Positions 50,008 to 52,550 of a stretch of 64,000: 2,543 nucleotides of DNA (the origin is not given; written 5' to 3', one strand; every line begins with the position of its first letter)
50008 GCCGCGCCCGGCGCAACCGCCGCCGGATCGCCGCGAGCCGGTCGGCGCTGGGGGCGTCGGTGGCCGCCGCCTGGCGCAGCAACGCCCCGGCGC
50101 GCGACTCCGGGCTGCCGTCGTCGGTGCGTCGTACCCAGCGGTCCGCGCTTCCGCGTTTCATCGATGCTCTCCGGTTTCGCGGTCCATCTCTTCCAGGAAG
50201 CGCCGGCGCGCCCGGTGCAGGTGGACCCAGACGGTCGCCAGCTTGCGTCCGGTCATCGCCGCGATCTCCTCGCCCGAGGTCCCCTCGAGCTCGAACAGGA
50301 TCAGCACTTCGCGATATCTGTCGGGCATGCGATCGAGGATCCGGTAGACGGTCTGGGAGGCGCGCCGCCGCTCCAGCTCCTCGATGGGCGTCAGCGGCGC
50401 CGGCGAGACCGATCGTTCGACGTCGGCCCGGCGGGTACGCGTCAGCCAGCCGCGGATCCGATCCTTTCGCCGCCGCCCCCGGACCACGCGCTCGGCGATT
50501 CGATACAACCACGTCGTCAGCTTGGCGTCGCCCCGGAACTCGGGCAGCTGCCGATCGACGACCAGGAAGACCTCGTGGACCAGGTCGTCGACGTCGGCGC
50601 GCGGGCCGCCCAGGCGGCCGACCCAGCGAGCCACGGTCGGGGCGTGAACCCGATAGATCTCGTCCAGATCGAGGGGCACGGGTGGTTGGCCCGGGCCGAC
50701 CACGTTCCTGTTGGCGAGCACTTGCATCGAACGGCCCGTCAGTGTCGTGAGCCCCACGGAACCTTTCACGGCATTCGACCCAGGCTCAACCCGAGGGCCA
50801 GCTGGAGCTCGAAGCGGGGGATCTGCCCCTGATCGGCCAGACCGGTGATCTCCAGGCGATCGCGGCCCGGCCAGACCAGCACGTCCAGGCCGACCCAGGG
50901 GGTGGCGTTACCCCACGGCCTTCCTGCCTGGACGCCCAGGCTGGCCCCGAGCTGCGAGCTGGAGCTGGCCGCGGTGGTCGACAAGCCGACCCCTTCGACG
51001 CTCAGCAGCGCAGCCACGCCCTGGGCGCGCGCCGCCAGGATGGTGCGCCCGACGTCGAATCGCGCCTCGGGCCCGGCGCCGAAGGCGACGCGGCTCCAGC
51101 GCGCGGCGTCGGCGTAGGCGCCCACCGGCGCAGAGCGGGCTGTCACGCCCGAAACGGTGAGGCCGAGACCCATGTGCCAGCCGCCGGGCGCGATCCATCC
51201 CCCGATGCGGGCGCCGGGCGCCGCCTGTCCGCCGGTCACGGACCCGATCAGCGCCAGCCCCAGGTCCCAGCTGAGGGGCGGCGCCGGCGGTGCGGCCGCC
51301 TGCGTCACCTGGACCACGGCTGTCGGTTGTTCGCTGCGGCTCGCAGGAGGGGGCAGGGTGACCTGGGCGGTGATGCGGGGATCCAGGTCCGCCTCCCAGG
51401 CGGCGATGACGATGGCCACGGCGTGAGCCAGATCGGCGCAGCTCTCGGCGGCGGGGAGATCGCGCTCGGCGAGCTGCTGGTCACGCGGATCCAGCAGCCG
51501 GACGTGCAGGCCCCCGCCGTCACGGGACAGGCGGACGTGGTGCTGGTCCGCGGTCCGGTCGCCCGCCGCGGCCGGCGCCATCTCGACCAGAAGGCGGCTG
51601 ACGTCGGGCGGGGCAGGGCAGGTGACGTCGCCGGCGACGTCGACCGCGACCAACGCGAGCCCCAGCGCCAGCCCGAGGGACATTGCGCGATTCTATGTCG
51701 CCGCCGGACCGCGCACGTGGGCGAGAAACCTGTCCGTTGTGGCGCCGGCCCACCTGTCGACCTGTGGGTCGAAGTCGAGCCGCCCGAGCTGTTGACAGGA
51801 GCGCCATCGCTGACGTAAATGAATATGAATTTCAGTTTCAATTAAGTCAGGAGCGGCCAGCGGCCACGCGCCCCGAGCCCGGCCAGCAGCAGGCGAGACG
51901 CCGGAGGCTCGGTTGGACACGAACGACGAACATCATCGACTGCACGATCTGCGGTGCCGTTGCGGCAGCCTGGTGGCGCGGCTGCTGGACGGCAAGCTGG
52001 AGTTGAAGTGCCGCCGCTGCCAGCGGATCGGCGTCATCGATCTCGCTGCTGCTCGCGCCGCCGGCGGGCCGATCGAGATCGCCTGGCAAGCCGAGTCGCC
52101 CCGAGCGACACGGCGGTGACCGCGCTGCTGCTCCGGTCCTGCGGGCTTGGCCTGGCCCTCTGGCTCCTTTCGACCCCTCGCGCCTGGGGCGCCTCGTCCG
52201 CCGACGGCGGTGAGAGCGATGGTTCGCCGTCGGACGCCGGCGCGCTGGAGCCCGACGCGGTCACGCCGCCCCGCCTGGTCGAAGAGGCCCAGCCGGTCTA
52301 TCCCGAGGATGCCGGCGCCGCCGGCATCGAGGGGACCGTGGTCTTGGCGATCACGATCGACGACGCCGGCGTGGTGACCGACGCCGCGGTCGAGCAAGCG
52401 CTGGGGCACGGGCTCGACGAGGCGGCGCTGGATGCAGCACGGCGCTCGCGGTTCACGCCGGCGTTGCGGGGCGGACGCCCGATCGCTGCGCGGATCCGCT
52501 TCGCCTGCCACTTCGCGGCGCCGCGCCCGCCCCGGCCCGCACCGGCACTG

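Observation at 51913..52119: Com-like zinc-ribbon micro-ORF translationally coupled to a TonB-dependent receptor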

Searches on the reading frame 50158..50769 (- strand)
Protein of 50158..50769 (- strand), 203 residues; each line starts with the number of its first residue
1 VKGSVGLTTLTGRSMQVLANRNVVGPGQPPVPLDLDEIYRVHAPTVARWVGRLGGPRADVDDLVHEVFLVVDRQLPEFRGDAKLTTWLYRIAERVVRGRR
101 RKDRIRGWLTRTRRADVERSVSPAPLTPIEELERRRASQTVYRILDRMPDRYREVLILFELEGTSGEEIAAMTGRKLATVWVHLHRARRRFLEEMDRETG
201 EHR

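Call 3: search_protein_families(library=pfam, proteins=[window:50158-50769:-], max_evalue=1)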
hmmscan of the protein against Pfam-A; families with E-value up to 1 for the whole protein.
window:50158-50769:- (203 aa): 6 families
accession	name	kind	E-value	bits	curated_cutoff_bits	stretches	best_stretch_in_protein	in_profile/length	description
PF08281.18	Sigma70_r4_2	-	1.1e-15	57.4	25.7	1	140-190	3-53/54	Sigma-70, region 4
PF04542.20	Sigma70_r2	-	1.3e-12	47.8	24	1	38-104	1-69/71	Sigma-70 region 2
PF04545.22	Sigma70_r4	-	4.1e-05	23.4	24.1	1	145-190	2-47/50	Sigma-70, region 4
PF13384.12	HTH_23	-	4.3e-05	23.6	24.6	1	156-187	10-41/50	Homeodomain-like domain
PF07638.17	Sigma70_ECF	-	0.0096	16.3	21.1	1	63-196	52-184/185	ECF sigma factor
PF14493.12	HTH_40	-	0.089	13.5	27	1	155-187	5-36/89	Helix-turn-helix domain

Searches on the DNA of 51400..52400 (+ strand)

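Call 27: search_rna_families(source=window, start=51400, end=52400, threshold=evalue, max_evalue=1)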
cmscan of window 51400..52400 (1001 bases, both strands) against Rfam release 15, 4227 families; matches with E-value up to 1: 1.
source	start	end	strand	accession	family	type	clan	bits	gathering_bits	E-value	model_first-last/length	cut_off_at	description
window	52310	52371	-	RF00498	EAV_LTH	Cis-reg; leader;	-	17.1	70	0.57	1-45/45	no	Equine arteritis virus leader TRS hairpin (LTH)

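Call 67: search_rna_families(sources=[L007, L011, L012, L019, L046, L058, L072, L025], threshold=evalue, max_evalue=1)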
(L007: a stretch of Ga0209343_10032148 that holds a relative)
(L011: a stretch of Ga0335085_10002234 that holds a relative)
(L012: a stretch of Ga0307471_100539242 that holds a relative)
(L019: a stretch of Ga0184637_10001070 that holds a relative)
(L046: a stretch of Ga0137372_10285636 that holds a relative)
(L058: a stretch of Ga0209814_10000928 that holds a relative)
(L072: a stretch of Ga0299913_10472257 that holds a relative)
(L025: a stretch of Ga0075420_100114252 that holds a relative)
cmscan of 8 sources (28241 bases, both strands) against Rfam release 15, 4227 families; matches with E-value up to 1: 1.
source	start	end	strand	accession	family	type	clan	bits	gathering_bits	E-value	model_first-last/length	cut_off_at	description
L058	788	822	-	RF00453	Cardiovirus_CRE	Cis-reg;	-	27.5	37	0.41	1-33/33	no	Cardiovirus cis-acting replication element (CRE)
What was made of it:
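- On Any described RNA family (Rfam 15): Nothing at E <= 1 over window 51400-52400, nor over eight motif-bearing loci (calls 27, 67).
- No Rfam family matches (calls 27, 67).
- Tried and rejected: Rfam gave no match (calls 27, 67).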

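Call 77: build_rna_model(alignment_id=A4, structure=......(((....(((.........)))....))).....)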
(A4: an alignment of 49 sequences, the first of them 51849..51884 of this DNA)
Model R1 built from alignment A4 (49 sequences, 40 columns); structure: as given.
model positions 36; base pairs 6; branch points 0; effective number of sequences 49; information 1.185 bits per position. Calibrated on 0.2 Mb of random sequence (short: E-values are rough).
structure used (alignment columns):
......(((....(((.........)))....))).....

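Call 78: search_with_rna_model(model_id=R1, source=window, filters=off, max_evalue=10, show_alignments=4)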
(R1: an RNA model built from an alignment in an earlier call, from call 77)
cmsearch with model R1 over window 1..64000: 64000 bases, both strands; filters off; matches with E-value up to 10: 75.
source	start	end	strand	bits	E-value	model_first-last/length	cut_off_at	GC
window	56748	56785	+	42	2e-07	1-36/36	no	0.82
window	51849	51884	+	38.9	1e-06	1-36/36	no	0.86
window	25235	25266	+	17.9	0.063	1-36/36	no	0.78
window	21082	21118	-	15.4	0.23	1-36/36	no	0.84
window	43169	43191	+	14.3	0.41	1-36/36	no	0.91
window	60342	60374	-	13.9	0.49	1-36/36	no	0.85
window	4645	4671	-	13.8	0.55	1-36/36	no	0.81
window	28633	28651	+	13.6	0.59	1-36/36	no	0.89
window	26215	26241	-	13.1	0.77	1-36/36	no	0.85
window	13407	13451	-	12.5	1.1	1-36/36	no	0.8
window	22206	22254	+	12.2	1.2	1-36/36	no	0.8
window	16755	16794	-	11.8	1.5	1-36/36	no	0.8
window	34404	34433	-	11.8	1.5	1-36/36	no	0.77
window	21042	21079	-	11.7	1.6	1-36/36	no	0.63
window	5270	5294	+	11.7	1.6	1-36/36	no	0.68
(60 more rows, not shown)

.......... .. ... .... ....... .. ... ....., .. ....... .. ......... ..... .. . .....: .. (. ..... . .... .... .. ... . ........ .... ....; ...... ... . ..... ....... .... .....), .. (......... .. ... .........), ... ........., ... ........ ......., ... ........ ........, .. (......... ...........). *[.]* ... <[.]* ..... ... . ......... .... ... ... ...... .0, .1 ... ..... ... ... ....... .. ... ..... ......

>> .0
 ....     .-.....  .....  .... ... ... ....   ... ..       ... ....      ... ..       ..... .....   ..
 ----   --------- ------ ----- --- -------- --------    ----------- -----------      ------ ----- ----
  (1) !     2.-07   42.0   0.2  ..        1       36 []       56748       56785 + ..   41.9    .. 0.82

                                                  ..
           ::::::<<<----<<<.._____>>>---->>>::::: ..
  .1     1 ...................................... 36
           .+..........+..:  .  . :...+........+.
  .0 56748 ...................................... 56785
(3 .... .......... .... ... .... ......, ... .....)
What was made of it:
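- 51855..51880 (+): Conserved RNA hairpin motif, copy 1 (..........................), in the 5' leader of the micro-ORF. Covariance model: 38.9 bits, with the next non-motif hit at 17.9 bits (call 78).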

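Call 79: search_with_rna_model(model_id=R1, sources=[L001, L002, L003, L004, L006, L008, L010, L016, L021, L023, L026, L027, L029, L031, L033, L034, L035, L041, L042, L043, L045, L048, L049, L050, L051, L054, L059, L060, L061, L064, L065, L066, L068, L069, L071, L073, L075, L078, L079, L081, L083, L085, L086], max_evalue=1)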
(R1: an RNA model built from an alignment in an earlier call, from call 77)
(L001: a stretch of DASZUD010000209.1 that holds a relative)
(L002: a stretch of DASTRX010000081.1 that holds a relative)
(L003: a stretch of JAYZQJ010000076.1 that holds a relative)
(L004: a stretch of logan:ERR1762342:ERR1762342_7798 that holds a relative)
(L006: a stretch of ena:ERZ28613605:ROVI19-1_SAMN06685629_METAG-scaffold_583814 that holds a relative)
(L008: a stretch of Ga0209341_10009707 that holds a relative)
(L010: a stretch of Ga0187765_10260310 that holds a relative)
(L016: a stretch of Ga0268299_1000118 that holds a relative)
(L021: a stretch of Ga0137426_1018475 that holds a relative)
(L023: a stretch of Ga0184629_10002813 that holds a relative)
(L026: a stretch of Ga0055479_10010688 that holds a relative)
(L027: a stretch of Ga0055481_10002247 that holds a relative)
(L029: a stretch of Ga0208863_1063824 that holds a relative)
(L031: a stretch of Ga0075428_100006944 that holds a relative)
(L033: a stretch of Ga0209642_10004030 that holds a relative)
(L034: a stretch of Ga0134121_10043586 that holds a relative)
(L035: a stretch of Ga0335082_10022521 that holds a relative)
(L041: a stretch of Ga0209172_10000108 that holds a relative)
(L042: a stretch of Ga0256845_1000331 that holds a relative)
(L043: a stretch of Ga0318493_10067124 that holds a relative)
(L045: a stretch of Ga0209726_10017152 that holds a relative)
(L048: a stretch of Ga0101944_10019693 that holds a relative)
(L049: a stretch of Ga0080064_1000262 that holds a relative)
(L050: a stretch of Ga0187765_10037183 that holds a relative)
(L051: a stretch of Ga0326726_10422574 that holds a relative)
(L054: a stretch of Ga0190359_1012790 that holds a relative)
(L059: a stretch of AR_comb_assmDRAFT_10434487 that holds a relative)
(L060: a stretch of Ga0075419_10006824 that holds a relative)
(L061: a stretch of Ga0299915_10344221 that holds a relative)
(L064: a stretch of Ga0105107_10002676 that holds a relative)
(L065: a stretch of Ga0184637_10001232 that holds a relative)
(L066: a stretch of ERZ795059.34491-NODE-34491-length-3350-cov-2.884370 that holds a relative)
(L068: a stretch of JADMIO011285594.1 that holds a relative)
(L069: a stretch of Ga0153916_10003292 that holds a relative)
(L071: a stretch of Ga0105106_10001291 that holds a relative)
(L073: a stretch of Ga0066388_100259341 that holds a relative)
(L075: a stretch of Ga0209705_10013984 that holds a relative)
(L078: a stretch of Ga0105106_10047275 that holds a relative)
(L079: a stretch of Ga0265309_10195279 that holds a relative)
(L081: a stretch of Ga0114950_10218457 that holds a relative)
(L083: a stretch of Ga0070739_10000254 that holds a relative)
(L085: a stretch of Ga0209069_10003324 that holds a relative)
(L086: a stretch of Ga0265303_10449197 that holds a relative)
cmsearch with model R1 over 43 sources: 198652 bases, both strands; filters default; matches with E-value up to 1: 42.
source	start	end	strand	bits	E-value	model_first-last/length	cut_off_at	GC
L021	137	172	+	49.9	9.7e-09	1-36/36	no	0.67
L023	3860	3895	+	49.9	9.7e-09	1-36/36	no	0.67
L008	534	569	+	47.6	3.3e-08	1-36/36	no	0.61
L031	4181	4216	+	47.1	4.4e-08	1-36/36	no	0.78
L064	4137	4172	+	46.4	6.2e-08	1-36/36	no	0.72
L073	2291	2327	+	45.5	9.9e-08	1-36/36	no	0.78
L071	284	319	+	44.3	1.8e-07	1-36/36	no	0.81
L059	4179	4215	+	43.9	2.3e-07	1-36/36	no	0.57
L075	597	632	+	43.2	3.3e-07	1-36/36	no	0.81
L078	1721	1756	+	43.2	3.3e-07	1-36/36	no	0.81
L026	568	603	+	43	3.8e-07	1-36/36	no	0.75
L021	580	615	+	42.9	3.9e-07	1-36/36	no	0.67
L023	4303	4338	+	42.9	3.9e-07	1-36/36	no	0.67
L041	4123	4158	+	42.8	4e-07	1-36/36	no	0.75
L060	1532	1568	+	41.9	6.6e-07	1-36/36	no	0.59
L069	4190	4225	+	41.6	7.9e-07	1-36/36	no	0.64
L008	81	115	+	40.9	1.1e-06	1-36/36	no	0.6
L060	3065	3100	+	40.1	1.7e-06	1-36/36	no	0.53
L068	4715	4750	+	39.4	2.4e-06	1-36/36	no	0.64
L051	1037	1073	+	35.6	1.8e-05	1-36/36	no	0.78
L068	4182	4217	+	34.8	2.8e-05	1-36/36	no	0.58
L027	1087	1122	+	34.2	3.8e-05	1-36/36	no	0.78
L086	899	934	+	33.4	5.6e-05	1-36/36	no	0.75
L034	2840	2877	+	33.2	6.4e-05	1-36/36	no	0.74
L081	1453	1488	+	32.3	0.0001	1-36/36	no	0.69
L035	3471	3508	+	31.5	0.00016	1-36/36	no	0.71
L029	968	1004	+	28.8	0.00062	1-36/36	no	0.68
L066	1894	1931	+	27.8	0.0011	1-36/36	no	0.76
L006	198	234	-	24.3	0.0065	1-36/36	no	0.86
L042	4186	4221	+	24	0.008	1-36/36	no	0.75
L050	576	612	+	22.9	0.014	1-36/36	no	0.84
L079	1244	1264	+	22.8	0.015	1-21/36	3'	0.71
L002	1812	1843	-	19.2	0.1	1-36/36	no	0.78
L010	508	542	+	18.3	0.15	1-36/36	no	0.77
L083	4608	4637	+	17.5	0.23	7-31/36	no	0.63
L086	583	618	+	16.7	0.36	1-36/36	no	0.78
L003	5769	5789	-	15.6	0.65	1-36/36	no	0.86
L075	171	205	-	15.4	0.72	1-36/36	no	0.86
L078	1295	1329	-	15.4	0.72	1-36/36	no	0.86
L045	4944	4969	-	15.2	0.79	1-36/36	no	0.77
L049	6596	6621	-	15.2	0.79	1-36/36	no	0.77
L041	6087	6116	+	14.9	0.94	1-36/36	no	0.8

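Call 85: search_with_rna_model(model_id=R1, sources=[L007, L008, L009, L010, L011, L012, L013, L014, L015, L016, L017, L018, L019, L020, L021, L022, L023, L024, L025, L026, L027, L028, L029, L030, L031, L032, L033, L034, L035, L036, L037, L038, L039, L040, L041, L042, L043, L044, L045, L046, L047, L048, L049, L050, L051, L052, L053, L054, L055, L056, L057, L058, L059, L060, L061, L062, L063, L064, L065, L066, L067, L068, L069, L070, L071, L072, L073, L074, L075, L076, L077, L078, L079, L080, L081, L082, L083, L084, L085, L086], max_evalue=0.01, make_alignment=true)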
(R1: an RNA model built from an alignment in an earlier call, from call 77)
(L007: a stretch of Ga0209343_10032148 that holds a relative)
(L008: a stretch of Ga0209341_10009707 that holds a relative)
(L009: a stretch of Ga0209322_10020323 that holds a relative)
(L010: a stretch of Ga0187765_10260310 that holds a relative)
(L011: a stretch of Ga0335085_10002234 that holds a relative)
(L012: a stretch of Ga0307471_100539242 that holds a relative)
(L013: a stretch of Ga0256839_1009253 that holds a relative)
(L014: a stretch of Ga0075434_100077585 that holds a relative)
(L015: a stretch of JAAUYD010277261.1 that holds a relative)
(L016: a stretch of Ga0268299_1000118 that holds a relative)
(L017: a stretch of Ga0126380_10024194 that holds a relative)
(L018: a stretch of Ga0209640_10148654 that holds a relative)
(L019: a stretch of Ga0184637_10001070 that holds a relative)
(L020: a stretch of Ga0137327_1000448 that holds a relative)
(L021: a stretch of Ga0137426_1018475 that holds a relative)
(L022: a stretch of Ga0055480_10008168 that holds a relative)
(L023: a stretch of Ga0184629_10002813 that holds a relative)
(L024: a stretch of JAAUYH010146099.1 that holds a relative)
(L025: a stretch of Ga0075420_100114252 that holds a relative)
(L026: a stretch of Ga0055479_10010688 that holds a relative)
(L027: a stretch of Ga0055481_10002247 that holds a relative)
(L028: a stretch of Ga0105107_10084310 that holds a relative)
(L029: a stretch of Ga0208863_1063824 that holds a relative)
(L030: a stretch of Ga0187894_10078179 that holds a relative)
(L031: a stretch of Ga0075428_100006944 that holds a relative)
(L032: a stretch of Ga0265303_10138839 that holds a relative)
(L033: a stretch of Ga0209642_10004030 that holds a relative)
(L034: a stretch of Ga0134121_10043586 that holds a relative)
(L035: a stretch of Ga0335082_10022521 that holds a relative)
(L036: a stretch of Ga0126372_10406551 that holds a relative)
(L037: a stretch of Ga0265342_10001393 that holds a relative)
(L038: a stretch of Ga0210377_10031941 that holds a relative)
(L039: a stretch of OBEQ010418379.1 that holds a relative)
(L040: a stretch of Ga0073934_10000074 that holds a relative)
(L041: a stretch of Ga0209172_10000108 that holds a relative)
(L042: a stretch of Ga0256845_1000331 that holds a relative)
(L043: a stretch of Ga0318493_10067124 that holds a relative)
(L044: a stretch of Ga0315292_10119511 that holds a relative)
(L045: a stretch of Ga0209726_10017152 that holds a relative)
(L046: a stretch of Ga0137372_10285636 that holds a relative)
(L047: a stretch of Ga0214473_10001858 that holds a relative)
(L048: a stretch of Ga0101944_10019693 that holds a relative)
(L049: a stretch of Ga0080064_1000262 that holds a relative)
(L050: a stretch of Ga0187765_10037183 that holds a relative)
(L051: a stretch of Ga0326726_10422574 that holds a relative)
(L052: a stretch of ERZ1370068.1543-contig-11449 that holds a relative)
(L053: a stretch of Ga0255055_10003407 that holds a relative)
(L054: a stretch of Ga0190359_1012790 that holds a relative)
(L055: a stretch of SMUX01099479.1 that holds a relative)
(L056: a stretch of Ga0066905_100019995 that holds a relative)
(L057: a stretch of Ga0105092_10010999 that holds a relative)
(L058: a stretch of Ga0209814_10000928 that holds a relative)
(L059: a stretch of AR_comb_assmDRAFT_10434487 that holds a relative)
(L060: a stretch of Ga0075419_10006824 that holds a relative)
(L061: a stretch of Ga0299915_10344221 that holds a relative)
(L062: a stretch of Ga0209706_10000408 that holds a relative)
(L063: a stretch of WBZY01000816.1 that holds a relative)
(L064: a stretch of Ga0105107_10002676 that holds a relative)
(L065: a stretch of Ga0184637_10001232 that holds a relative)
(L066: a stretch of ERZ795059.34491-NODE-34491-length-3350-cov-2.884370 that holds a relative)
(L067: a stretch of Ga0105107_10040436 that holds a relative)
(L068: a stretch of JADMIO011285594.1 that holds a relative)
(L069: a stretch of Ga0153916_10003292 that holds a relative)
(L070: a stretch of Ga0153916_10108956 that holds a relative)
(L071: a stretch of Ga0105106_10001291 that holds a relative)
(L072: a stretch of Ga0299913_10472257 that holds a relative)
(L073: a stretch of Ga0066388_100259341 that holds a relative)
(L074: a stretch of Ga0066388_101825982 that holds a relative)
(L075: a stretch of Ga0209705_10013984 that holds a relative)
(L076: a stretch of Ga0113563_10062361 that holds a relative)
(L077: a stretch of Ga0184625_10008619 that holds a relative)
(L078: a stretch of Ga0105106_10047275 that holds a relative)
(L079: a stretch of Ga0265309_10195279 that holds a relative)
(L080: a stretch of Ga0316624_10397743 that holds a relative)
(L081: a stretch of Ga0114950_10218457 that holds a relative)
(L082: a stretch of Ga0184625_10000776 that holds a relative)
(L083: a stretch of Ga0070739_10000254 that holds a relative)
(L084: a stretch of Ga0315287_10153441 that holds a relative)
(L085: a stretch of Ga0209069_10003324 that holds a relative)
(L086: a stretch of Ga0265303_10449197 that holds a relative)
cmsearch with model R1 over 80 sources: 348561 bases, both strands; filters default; matches with E-value up to 0.01: 78.
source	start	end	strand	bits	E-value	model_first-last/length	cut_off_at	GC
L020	3031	3066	+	49.9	1.7e-08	1-36/36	no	0.67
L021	137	172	+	49.9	1.7e-08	1-36/36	no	0.67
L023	3860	3895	+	49.9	1.7e-08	1-36/36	no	0.67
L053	4181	4216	+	49.4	2.3e-08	1-36/36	no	0.78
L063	4164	4199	+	49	2.8e-08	1-36/36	no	0.72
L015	4181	4216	+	48.1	4.6e-08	1-36/36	no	0.75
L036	1187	1222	+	47.9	4.9e-08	1-36/36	no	0.72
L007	3524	3559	+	47.6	5.9e-08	1-36/36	no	0.61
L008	534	569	+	47.6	5.9e-08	1-36/36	no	0.61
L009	1784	1819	+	47.6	5.9e-08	1-36/36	no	0.61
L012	584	619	+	47.1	7.5e-08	1-36/36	no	0.78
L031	4181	4216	+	47.1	7.7e-08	1-36/36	no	0.78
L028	2134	2169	+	47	7.9e-08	1-36/36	no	0.69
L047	4178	4213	+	46.6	1e-07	1-36/36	no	0.81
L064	4137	4172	+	46.4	1.1e-07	1-36/36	no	0.72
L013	4175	4210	+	46.1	1.3e-07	1-36/36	no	0.83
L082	4179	4214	+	45.8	1.5e-07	1-36/36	no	0.56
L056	1844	1880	+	45.5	1.7e-07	1-36/36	no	0.78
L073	2291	2327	+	45.5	1.7e-07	1-36/36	no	0.78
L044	1851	1886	+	45.4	1.8e-07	1-36/36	no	0.64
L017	288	323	+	45.3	1.9e-07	1-36/36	no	0.83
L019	4211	4246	+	45.3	2e-07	1-36/36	no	0.69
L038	2011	2046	+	45.1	2.1e-07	1-36/36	no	0.67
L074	961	997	+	44.7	2.7e-07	1-36/36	no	0.73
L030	804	839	+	44.6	2.8e-07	1-36/36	no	0.75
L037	4190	4226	+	44.4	3.1e-07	1-36/36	no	0.76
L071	284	319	+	44.3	3.2e-07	1-36/36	no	0.81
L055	1602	1637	+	44.2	3.6e-07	1-36/36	no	0.67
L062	4117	4152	+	44.1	3.6e-07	1-36/36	no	0.83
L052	4179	4215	+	43.9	4.1e-07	1-36/36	no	0.57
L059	4179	4215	+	43.9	4.1e-07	1-36/36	no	0.57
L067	1468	1503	+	43.2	5.8e-07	1-36/36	no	0.81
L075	597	632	+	43.2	5.8e-07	1-36/36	no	0.81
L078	1721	1756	+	43.2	5.8e-07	1-36/36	no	0.81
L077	4058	4094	+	43.2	5.8e-07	1-36/36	no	0.51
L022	3506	3541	+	43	6.6e-07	1-36/36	no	0.75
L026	568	603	+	43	6.6e-07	1-36/36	no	0.75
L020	3474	3509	+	42.9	6.9e-07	1-36/36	no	0.67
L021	580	615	+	42.9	6.9e-07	1-36/36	no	0.67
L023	4303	4338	+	42.9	6.9e-07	1-36/36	no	0.67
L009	111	146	+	42.9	6.9e-07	1-36/36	no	0.64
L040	4123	4158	+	42.8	7.1e-07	1-36/36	no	0.75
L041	4123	4158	+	42.8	7.1e-07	1-36/36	no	0.75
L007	1845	1879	+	42.7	7.5e-07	1-36/36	no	0.6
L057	2489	2524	+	42.7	7.7e-07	1-36/36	no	0.58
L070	925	961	+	42.5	8.3e-07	1-36/36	no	0.7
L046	529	565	+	42.2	9.7e-07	1-36/36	no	0.57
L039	4170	4205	+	42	1.1e-06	1-36/36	no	0.75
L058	2464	2500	+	41.9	1.1e-06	1-36/36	no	0.59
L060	1532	1568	+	41.9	1.1e-06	1-36/36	no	0.59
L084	1173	1209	+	41.6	1.4e-06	1-36/36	no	0.73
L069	4190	4225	+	41.6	1.4e-06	1-36/36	no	0.64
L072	866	901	+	41.3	1.6e-06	1-36/36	no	0.56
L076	2224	2260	+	41.3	1.6e-06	1-36/36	no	0.73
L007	3071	3105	+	40.9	1.9e-06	1-36/36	no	0.6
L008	81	115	+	40.9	1.9e-06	1-36/36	no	0.6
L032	695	730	+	40.7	2.1e-06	1-36/36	no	0.78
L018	320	355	+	40.4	2.6e-06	1-36/36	no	0.56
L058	3997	4032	+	40.1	3e-06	1-36/36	no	0.53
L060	3065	3100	+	40.1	3e-06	1-36/36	no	0.53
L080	496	532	+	39.9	3.3e-06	1-36/36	no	0.78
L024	429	464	+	39.8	3.6e-06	1-36/36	no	0.78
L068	4715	4750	+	39.4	4.3e-06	1-36/36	no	0.64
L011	924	963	+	35.7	3e-05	1-36/36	no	0.62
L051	1037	1073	+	35.6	3.1e-05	1-36/36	no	0.78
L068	4182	4217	+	34.8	4.8e-05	1-36/36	no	0.58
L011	813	847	+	34.4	6e-05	1-36/36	no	0.66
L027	1087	1122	+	34.2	6.6e-05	1-36/36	no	0.78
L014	2788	2824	+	34.1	7.1e-05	1-36/36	no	0.81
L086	899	934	+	33.4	9.8e-05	1-36/36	no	0.75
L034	2840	2877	+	33.2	0.00011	1-36/36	no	0.74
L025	1646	1682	+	33.1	0.00012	1-36/36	no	0.57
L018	433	472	+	32.5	0.00016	1-36/36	no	0.62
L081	1453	1488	+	32.3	0.00018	1-36/36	no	0.69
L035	3471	3508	+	31.5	0.00028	1-36/36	no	0.71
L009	1331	1365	+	29.9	0.00063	1-36/36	no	0.6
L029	968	1004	+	28.8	0.0011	1-36/36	no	0.68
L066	1894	1931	+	27.8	0.0019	1-36/36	no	0.76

Alignment A5: 78 matches aligned to the model, 40 columns, each read 5' to 3' on its own strand. Consensus structure (alignment columns), stored with it:
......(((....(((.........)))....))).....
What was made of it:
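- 78 covariance-model hits (E <= 0.01) in 65 of 80 loci selected by the protein alone, and all 78 are on the ORF's strand (call 85). 15 of 80 loci have the protein without a detected motif (call 85). The motif is not palindromic and is strictly on the coding strand (78 of 78; call 85).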
